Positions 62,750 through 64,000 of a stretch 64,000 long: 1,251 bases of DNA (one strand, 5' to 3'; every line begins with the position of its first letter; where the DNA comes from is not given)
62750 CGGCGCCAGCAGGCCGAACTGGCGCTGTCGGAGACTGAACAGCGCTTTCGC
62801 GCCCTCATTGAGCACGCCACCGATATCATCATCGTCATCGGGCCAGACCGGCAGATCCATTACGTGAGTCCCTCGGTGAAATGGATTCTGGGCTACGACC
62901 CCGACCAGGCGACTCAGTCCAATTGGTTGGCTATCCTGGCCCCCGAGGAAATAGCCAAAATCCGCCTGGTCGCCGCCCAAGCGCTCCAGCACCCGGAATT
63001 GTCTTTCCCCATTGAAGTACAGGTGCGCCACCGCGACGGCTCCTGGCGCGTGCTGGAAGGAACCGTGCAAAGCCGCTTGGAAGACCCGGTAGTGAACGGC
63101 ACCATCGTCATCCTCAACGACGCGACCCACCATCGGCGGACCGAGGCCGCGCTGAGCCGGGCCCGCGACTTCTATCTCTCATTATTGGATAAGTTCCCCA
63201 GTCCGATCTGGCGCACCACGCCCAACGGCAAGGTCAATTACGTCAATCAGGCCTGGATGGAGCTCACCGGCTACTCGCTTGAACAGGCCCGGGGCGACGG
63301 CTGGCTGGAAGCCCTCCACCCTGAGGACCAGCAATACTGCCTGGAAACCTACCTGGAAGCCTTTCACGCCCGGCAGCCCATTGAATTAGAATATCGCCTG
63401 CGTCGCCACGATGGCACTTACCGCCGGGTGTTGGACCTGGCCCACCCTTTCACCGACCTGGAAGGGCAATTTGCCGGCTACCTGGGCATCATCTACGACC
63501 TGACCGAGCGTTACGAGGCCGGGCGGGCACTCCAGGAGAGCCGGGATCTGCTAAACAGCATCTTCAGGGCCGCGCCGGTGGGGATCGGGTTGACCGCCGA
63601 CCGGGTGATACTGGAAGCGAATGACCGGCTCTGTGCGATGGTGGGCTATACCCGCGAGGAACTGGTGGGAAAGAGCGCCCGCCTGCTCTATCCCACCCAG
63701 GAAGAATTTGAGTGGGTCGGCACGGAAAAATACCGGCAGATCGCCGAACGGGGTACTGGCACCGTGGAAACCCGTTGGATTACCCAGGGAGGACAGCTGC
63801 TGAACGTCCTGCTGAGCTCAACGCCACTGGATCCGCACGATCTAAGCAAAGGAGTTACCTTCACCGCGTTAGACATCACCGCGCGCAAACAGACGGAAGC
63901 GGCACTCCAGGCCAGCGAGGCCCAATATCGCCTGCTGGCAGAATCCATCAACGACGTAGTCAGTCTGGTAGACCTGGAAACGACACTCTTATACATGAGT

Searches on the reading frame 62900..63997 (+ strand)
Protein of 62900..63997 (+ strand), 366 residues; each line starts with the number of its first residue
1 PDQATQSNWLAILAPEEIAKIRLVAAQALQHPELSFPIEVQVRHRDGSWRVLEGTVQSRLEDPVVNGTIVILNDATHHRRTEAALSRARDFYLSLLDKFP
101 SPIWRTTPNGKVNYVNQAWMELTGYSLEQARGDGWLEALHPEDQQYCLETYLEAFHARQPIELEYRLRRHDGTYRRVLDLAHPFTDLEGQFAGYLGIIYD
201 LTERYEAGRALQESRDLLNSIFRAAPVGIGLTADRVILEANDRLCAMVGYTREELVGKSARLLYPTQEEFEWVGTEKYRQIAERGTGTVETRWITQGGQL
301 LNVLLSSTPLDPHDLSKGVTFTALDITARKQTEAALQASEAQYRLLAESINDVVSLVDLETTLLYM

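Call 62: search_protein_families(library=pfam, proteins=[window:62900-63997:+], max_evalue=0.00001)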
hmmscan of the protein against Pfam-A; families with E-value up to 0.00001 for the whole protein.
window:62900-63997:+ (366 aa): 5 families
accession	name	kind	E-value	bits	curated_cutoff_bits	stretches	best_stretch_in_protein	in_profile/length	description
PF08447.18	PAS_3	-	1.9e-32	111.8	25.6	1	114-198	3-89/89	PAS fold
PF00989.32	PAS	-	6.4e-25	87.8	22.6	2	92-200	3-112/113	PAS fold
PF08448.16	PAS_4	-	5e-22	78.7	23.1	1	96-206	1-110/110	PAS fold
PF13426.13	PAS_9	-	5.2e-21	75.3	27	2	102-203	3-103/103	PAS domain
PF13188.13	PAS_8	-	2.9e-14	52.8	21.8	1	91-144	2-55/65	PAS domain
